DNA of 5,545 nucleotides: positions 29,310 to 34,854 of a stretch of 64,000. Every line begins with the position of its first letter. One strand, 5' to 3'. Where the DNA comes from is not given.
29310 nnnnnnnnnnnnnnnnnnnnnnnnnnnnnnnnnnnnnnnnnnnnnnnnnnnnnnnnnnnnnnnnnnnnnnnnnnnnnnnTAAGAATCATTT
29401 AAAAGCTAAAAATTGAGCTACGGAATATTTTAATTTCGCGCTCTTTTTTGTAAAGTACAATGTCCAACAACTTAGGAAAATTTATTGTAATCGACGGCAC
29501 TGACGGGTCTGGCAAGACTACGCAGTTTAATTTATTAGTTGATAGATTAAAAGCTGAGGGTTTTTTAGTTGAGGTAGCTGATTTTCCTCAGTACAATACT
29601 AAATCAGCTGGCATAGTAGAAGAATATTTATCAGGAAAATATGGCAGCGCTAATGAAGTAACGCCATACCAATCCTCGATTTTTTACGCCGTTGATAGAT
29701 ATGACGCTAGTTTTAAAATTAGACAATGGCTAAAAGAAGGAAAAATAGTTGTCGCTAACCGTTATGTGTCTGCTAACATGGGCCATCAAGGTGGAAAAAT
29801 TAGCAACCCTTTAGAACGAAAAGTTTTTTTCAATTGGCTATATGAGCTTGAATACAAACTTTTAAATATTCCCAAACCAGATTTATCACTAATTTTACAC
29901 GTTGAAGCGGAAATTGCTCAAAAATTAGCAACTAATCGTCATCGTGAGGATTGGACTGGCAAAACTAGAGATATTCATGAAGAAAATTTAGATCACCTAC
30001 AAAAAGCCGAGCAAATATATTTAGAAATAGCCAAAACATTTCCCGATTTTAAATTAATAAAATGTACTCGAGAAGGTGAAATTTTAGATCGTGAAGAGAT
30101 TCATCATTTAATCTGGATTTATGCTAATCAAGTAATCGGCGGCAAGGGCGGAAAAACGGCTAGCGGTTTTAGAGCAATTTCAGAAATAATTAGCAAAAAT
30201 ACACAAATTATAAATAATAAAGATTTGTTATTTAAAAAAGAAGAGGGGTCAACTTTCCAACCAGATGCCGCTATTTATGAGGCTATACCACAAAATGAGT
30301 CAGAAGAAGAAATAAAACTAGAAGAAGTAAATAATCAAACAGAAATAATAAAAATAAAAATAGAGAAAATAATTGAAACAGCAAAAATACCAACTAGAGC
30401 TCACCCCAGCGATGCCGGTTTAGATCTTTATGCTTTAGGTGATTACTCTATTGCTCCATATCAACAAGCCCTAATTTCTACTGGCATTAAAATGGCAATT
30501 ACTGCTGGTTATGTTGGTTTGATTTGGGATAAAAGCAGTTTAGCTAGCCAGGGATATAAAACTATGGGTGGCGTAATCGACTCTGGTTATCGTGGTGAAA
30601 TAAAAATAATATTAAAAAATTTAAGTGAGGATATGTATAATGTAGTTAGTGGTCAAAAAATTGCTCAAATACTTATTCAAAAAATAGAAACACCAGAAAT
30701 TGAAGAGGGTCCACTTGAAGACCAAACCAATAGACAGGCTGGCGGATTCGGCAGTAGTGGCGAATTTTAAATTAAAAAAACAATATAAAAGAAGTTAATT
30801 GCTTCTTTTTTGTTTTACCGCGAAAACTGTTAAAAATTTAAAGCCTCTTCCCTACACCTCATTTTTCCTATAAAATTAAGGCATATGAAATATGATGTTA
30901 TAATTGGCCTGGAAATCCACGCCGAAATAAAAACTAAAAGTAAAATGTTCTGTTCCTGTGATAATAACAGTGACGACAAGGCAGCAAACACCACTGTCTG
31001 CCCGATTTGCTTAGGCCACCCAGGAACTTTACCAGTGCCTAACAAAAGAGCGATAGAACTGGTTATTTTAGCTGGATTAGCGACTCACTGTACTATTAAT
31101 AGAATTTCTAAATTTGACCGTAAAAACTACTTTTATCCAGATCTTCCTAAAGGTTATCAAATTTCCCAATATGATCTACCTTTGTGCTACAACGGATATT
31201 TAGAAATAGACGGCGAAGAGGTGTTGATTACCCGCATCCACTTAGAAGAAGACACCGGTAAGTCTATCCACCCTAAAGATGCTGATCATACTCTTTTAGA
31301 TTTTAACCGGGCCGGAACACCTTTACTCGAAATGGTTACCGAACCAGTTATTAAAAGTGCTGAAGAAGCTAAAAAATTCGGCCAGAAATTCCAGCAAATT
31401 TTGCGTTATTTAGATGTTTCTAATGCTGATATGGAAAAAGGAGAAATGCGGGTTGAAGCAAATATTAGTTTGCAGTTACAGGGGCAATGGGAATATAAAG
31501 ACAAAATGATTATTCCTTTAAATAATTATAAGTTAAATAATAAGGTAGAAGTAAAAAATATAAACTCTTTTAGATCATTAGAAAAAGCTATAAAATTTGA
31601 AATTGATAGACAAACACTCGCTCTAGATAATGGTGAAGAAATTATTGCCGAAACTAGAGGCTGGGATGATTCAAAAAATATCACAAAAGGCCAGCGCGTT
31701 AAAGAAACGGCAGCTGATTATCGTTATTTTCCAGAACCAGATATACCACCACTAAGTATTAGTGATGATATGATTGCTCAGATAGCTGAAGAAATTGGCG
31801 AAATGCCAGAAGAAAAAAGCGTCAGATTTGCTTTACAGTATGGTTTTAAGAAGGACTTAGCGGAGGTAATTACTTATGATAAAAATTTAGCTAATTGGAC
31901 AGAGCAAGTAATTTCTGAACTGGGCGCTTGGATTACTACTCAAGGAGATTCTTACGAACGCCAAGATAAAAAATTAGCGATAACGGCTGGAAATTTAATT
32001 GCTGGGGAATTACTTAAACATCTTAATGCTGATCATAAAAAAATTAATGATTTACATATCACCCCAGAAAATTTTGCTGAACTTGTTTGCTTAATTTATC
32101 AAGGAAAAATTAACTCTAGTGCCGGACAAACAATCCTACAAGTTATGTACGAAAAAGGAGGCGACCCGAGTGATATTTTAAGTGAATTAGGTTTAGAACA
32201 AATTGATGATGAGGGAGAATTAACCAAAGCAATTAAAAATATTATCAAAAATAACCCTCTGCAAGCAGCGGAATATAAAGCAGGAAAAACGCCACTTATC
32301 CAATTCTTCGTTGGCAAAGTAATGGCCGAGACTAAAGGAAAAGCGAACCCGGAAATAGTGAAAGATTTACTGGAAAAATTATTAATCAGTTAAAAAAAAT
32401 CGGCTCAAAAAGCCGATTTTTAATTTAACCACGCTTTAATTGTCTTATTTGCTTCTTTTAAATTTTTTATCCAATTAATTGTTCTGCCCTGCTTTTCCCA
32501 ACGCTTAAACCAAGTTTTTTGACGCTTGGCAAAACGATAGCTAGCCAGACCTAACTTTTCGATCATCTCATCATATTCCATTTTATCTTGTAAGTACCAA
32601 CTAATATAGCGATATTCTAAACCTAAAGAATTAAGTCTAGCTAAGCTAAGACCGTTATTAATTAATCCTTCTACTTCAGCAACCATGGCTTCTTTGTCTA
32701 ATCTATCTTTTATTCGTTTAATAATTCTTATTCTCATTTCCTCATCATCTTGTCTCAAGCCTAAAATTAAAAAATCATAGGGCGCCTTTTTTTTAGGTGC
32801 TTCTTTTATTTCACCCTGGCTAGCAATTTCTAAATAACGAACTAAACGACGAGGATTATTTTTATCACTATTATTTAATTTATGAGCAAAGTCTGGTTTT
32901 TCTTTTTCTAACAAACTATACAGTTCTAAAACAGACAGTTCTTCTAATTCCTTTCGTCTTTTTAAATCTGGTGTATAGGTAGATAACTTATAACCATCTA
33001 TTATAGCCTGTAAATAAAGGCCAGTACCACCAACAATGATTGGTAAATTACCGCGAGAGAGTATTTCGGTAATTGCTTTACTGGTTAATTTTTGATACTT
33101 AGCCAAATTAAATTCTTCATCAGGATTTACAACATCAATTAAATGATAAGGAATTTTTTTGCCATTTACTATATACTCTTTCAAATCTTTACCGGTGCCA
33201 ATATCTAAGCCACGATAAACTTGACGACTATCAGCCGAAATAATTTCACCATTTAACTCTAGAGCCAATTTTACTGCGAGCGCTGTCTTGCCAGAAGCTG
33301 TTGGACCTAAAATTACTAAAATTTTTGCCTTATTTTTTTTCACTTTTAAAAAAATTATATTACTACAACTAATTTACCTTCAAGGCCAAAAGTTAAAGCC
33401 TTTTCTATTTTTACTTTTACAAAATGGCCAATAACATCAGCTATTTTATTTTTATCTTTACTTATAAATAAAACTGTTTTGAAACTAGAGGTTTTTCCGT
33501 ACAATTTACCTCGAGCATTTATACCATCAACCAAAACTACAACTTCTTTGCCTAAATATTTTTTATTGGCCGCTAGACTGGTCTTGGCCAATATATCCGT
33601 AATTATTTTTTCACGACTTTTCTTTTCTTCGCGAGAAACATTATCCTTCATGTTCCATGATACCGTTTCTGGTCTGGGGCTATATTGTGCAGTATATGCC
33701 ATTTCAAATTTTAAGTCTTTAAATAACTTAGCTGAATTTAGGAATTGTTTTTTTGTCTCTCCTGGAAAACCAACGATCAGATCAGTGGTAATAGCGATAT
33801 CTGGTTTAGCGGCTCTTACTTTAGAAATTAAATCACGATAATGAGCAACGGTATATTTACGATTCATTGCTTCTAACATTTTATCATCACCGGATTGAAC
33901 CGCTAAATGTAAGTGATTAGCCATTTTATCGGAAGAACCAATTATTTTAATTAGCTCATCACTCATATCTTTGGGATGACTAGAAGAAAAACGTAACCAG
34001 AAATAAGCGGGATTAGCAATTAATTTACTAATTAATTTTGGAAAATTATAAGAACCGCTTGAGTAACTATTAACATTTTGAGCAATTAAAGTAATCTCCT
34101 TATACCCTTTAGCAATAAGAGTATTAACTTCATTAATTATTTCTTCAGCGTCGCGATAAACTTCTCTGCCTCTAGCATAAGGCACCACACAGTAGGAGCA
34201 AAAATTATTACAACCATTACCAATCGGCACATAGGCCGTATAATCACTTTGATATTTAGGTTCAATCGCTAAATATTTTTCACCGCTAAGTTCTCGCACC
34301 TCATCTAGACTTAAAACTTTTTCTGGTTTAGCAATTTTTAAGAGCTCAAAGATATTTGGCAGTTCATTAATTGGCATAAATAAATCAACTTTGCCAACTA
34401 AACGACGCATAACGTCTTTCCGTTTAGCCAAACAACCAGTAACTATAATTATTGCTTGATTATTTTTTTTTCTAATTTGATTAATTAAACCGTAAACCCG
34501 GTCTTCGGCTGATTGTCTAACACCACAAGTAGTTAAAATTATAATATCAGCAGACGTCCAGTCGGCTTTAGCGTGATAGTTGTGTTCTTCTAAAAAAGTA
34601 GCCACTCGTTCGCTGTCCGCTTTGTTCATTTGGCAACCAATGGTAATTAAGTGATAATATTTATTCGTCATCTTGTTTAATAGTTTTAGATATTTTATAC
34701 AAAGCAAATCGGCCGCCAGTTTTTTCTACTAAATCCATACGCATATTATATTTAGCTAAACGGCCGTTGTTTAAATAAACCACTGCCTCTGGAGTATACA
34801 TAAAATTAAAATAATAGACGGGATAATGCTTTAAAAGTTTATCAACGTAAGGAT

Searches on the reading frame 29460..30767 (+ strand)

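Call 19: search_protein_families(library=pfam, proteins=[window:29460-30767:+], max_evalue=0.00001)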
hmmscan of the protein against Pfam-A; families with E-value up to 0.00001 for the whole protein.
window:29460-30767:+ (436 aa): 3 families
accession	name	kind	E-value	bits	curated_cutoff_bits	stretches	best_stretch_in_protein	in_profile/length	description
PF00692.24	dUTPase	-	7.2e-31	107.1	22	1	307-434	2-129/129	dUTPase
PF02223.23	Thymidylate_kin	-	2.3e-25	89.8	27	1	11-206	1-178/185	Thymidylate kinase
PF22769.1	DCD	-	2.5e-06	28.1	27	1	328-408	70-152/153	dCTP deaminase-like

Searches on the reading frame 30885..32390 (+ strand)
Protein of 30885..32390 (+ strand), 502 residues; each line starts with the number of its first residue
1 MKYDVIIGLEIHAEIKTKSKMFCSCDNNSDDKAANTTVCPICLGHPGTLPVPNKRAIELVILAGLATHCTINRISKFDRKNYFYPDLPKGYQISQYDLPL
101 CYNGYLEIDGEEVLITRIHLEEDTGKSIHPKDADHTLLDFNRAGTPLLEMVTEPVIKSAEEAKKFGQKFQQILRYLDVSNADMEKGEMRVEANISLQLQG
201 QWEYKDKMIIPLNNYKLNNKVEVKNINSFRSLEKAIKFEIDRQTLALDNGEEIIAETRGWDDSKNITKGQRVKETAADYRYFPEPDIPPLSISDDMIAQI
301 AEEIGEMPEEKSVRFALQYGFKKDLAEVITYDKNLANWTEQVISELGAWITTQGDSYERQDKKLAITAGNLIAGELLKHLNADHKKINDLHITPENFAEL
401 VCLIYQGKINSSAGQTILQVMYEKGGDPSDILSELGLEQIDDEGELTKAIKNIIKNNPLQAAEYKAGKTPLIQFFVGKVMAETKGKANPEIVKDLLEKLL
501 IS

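Call 19: search_protein_families(library=pfam, proteins=[window:30885-32390:+], max_evalue=0.00001)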
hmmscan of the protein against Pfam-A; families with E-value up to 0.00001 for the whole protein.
window:30885-32390:+ (502 aa): 2 families
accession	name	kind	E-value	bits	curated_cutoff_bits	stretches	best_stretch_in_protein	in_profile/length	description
PF02934.20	GatB_N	-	1.7e-109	365.8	23.4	1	5-297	1-276/277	GatB/GatE catalytic domain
PF02637.23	GatB_Yqey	-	5.5e-41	140.3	27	1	366-500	14-148/148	GatB domain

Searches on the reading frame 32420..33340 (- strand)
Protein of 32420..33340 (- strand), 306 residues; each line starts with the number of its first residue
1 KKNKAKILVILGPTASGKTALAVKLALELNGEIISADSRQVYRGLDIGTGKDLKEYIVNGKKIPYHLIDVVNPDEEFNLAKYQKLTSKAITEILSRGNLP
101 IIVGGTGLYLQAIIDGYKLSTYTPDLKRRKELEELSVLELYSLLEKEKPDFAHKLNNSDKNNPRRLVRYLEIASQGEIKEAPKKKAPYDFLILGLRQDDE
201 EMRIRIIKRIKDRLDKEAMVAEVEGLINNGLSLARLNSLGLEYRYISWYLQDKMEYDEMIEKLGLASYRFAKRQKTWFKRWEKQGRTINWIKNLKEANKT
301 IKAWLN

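Call 95: search_protein_families(library=pfam, proteins=[window:32420-33340:-], max_evalue=0.0001)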
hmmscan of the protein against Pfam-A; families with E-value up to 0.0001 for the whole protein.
window:32420-33340:- (306 aa): 2 families
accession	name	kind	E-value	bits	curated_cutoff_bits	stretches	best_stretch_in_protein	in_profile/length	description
PF01715.23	IPPT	-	9.8e-58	196.1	23.6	1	40-280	1-242/243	IPP transferase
PF01745.22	IPT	-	3.8e-08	33.5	20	1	6-58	2-54/233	Isopentenyl transferase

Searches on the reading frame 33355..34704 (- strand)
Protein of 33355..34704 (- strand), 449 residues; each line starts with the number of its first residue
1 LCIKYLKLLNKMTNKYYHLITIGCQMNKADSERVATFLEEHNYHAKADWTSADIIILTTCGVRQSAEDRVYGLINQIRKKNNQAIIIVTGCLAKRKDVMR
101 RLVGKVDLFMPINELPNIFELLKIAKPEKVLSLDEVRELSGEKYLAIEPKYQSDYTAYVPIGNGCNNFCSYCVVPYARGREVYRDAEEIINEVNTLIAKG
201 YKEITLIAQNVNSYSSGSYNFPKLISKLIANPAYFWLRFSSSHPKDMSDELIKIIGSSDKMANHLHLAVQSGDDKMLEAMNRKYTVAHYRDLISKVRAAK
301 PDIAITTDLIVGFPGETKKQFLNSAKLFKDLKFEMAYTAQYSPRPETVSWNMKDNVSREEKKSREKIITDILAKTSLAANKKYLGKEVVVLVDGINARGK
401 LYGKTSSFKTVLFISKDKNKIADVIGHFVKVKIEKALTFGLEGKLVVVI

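Call 19: search_protein_families(library=pfam, proteins=[window:33355-34704:-], max_evalue=0.00001)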
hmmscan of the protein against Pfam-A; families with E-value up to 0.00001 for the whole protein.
window:33355-34704:- (449 aa): 3 families
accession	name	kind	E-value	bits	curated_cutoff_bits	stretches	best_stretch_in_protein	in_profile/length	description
PF04055.27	Radical_SAM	-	1.1e-25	91.1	29.5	1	159-327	1-165/166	Radical SAM superfamily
PF00919.26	UPF0004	-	1.1e-23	83.5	27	1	17-97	2-83/98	Uncharacterized protein family UPF0004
PF01938.26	TRAM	-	8.4e-09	35.6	21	1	381-446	1-61/61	TRAM domain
